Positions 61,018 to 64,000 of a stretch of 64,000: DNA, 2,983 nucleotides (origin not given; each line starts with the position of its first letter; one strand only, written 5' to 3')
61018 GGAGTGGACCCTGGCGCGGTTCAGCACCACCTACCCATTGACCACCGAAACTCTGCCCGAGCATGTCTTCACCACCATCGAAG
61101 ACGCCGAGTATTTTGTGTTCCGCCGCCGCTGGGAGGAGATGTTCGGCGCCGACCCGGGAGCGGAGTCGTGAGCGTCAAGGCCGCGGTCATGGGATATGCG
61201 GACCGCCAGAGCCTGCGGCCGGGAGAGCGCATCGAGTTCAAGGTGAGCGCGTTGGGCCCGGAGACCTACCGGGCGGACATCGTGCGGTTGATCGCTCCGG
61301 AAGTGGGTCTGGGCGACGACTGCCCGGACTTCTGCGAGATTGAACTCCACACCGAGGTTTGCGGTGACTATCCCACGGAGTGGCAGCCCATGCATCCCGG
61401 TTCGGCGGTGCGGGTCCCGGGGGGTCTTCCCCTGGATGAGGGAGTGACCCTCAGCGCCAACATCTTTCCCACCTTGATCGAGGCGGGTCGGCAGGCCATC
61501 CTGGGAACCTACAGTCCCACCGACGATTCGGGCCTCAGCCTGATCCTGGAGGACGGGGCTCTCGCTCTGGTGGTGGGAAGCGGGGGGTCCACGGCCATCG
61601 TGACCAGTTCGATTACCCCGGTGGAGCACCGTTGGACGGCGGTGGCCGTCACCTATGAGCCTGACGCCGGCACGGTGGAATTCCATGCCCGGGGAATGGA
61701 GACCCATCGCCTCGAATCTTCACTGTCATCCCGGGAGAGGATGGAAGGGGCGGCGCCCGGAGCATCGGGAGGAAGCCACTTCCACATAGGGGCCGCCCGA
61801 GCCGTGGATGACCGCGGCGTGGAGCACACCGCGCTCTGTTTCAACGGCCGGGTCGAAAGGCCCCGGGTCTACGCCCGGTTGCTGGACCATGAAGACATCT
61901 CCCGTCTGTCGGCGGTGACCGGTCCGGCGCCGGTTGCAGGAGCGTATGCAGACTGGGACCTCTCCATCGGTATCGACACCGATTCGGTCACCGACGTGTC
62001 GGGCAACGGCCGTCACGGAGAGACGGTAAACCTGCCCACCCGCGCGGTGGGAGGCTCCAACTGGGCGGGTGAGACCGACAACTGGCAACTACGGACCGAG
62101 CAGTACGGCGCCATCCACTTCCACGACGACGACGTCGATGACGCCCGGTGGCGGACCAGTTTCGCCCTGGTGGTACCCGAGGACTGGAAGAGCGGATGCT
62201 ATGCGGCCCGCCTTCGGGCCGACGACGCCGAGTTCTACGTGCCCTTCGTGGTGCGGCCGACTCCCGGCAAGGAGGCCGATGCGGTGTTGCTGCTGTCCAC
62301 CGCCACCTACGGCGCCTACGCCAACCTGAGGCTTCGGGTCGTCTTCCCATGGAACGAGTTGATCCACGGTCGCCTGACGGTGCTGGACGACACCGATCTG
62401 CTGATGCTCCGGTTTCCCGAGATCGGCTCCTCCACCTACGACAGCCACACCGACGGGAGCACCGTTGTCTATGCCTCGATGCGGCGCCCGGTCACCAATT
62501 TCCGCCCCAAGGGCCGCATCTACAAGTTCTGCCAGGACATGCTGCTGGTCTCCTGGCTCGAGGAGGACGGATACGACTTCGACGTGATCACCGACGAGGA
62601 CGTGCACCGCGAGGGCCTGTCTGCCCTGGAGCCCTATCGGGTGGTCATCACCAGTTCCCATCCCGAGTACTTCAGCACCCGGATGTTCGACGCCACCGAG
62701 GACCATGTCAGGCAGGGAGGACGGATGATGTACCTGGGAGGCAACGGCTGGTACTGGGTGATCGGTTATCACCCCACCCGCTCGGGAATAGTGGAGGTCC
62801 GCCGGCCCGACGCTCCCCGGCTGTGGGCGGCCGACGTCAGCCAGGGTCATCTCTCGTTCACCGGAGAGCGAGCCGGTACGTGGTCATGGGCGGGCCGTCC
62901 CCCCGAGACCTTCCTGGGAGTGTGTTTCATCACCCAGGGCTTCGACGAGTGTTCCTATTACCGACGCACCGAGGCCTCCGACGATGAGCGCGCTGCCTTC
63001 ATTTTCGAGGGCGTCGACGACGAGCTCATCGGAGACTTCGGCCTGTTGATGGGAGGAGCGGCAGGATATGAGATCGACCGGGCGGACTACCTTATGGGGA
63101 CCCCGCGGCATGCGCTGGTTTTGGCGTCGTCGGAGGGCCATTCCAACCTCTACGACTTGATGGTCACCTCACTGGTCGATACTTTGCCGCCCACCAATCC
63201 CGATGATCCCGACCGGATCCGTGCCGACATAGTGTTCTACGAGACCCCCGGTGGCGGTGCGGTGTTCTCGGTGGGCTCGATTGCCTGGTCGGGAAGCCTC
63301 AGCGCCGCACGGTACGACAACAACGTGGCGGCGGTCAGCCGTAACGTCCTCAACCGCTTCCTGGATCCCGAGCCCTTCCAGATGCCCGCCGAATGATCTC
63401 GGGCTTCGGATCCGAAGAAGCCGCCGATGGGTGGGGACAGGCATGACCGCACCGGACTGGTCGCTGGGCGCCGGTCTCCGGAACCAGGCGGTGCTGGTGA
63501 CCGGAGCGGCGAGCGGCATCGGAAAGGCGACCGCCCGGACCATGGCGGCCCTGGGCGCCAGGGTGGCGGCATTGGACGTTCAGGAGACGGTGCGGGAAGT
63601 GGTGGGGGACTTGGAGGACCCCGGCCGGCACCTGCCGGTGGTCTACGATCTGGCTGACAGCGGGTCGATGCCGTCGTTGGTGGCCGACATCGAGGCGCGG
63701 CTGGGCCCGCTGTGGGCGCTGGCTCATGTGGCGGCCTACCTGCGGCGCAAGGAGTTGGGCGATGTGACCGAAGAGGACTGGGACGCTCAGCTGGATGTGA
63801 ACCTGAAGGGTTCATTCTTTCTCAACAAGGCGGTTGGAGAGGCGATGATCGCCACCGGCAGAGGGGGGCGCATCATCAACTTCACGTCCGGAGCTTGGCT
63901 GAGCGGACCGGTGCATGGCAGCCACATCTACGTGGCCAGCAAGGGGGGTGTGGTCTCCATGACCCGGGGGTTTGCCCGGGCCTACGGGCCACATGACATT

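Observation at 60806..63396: Two-gene DMFase-like amidase: 121-aa ORF GTGA-coupled to a 743-aa large-subunit-family protein, followed by an SDR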

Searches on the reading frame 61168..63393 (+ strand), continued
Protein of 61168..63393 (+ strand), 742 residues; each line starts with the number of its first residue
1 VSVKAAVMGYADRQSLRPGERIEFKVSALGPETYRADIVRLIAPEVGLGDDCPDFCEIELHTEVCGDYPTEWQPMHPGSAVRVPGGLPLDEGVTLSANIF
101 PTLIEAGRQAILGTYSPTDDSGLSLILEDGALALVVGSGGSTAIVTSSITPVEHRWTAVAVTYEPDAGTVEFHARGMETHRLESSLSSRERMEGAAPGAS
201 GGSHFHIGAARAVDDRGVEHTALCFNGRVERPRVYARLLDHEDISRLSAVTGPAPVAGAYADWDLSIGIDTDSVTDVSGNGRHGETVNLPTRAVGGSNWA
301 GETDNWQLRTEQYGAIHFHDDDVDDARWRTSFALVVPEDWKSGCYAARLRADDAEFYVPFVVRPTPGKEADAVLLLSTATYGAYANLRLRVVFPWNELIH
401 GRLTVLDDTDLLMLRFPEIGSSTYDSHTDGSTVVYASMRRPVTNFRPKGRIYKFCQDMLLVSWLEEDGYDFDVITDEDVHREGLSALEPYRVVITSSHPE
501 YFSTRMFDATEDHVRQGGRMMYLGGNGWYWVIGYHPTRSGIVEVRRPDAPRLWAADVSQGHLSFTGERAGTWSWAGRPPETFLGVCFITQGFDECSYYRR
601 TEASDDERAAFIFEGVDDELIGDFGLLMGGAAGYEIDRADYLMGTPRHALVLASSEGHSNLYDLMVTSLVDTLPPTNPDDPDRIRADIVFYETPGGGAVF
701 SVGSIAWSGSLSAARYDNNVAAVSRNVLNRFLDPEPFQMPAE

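Call 75: find_encoding_contigs(protein=P0257, flank=7000, max_places=1)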
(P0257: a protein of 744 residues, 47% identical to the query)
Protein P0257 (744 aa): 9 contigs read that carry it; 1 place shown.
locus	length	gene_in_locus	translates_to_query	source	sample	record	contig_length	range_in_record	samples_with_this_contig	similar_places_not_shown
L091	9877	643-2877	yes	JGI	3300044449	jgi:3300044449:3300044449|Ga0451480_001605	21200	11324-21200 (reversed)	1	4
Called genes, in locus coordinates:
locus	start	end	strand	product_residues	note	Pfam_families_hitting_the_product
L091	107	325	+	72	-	-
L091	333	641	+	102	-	PF26354:DMF_alpha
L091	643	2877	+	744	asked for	PF13385:Laminin_G_3 (weak), PF20254:DMFA2_C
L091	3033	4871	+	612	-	PF00501:AMP-binding, PF13193:AMP-binding_C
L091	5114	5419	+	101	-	-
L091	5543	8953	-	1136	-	-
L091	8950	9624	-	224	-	PF13677:MotB_plug, PF00691:OmpA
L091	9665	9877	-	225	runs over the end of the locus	-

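Call 76: find_encoding_contigs(protein=P0273, flank=7000, max_places=1)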
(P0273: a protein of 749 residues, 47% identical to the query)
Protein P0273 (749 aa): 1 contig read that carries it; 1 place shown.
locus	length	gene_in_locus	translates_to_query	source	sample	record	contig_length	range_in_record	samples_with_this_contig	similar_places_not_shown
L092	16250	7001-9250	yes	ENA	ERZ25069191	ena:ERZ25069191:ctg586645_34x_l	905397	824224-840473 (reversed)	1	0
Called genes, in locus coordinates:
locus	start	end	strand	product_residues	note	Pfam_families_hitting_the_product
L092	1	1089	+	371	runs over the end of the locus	PF02574:S-methyl_trans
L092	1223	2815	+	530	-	PF00496:SBP_bac_5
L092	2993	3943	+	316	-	PF19300:BPD_transp_1_N, PF00528:BPD_transp_1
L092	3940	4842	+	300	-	PF00528:BPD_transp_1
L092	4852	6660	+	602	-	PF13481:AAA_25 (faint), PF00005:ABC_tran, PF02463:SMC_N (faint), PF13191:AAA_16 (faint), PF13304:AAA_21 (faint), PF13401:AAA_22 (faint), PF00005:ABC_tran, PF08352:oligo_HPY, +1 more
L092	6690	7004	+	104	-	PF26354:DMF_alpha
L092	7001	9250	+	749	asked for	PF13385:Laminin_G_3, PF20254:DMFA2_C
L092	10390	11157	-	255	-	PF00149:Metallophos, PF12850:Metallophos_2 (weak)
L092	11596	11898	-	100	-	-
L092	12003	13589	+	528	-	PF02538:Hydantoinase_B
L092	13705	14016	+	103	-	-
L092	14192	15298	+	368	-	PF00330:Aconitase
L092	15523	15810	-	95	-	PF16277:DUF4926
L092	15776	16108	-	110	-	PF21814:DUF6883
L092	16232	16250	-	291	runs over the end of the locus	-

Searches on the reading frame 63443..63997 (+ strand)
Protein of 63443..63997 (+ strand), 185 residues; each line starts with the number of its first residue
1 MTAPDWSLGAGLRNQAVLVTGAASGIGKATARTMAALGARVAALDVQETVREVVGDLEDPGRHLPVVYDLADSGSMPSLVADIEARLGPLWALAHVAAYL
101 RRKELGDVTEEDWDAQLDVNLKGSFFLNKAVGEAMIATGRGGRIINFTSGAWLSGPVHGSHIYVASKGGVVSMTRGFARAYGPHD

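Call 7: search_protein_families(library=pfam, proteins=[window:63443-63997:+], max_evalue=0.1)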
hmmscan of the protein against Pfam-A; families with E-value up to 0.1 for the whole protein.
window:63443-63997:+ (185 aa): 6 families
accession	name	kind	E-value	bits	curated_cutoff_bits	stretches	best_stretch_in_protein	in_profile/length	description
PF00106.31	adh_short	-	5.1e-36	124.4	26.6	1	16-184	2-170/195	short chain dehydrogenase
PF13561.12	adh_short_C2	-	1.8e-30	106.7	27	1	21-184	1-164/236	Enoyl-(Acyl carrier protein) reductase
PF08659.16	KR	-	1.6e-11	44.9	22.6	1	17-133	3-125/180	KR domain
PF02826.25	2-Hacid_dh_C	-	0.0096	15.8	25.1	1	7-52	29-73/178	D-isomer specific 2-hydroxyacid dehydrogenase, NAD binding domain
PF15708.10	PRR20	-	0.023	15.2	27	1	25-98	83-157/239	Proline-rich protein family 20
PF01370.27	Epimerase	-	0.027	14.3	20.9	1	17-52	1-36/240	NAD dependent epimerase/dehydratase family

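Call 8: search_protein_families(library=ncbifam, proteins=[window:63443-63997:+], max_evalue=0.1)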
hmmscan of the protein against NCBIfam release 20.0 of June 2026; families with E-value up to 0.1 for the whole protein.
window:63443-63997:+ (185 aa): 225 families (the best 25 are shown)
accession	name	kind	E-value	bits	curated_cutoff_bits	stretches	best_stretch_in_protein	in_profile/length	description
NF005309.0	PRK06841.1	subfamily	3.8e-35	121.6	286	1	11-185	12-183/255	GolD/DthD family dehydrogenase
NF004791.0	PRK06138.1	equivalog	1.5e-31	109.6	312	1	12-178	3-168/252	SDR family oxidoreductase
NF005472.0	PRK07067.1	equivalog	2.4e-29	102.7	338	1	12-179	4-169/257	L-iditol 2-dehydrogenase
NF004198.0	PRK05653.1-3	equivalog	4.8e-28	98.3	296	1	12-182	5-175/248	3-oxoacyl-ACP reductase FabG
NF053674.1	XylDhXylBProt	equivalog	4.9e-28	98.2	400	1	12-184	9-181/252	D-xylose 1-dehydrogenase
TIGR01832.1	kduD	equivalog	1.2e-27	97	338.85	1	12-181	3-171/248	2-dehydro-3-deoxy-D-gluconate 5-dehydrogenase KduD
NF047923.1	pyridox_DH_SDR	equivalog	1.8e-27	96.5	325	1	14-183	3-169/243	pyridoxal 4-dehydrogenase, SDR-type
TIGR01830.1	3oxo_ACP_reduc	equivalog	1.7e-26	93.4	297.75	1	17-183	1-168/239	3-oxoacyl-[acyl-carrier-protein] reductase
TIGR03971.1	SDR_subfam_1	subfamily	2.6e-26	92.6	300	1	13-184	2-186/271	mycofactocin-coupled SDR family oxidoreductase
NF009466.0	PRK12826.1-2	subfamily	6.1e-25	88.1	222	1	14-184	3-175/248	3-oxoacyl-ACP reductase FabG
TIGR03206.1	benzo_BadH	equivalog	7.7e-25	87.7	431.2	1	12-182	1-171/250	2-hydroxycyclohexanecarboxyl-CoA dehydrogenase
NF005559.1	PRK07231.1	subfamily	9.8e-25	87.5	215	1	12-184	2-174/249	glucose 1-dehydrogenase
NF052558.1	MBtsdlDhBudC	equivalog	9.8e-25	87.5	270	1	13-179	2-165/250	meso-2,3-butanediol dehydrogenase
NF009468.0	PRK12826.1-4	equivalog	2.7e-24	86.3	318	1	12-176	5-170/256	SDR family oxidoreductase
NF006110.0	PRK08261.1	equivalog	5.2e-24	84.9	410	1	11-180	211-377/454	3-oxoacyl-ACP reductase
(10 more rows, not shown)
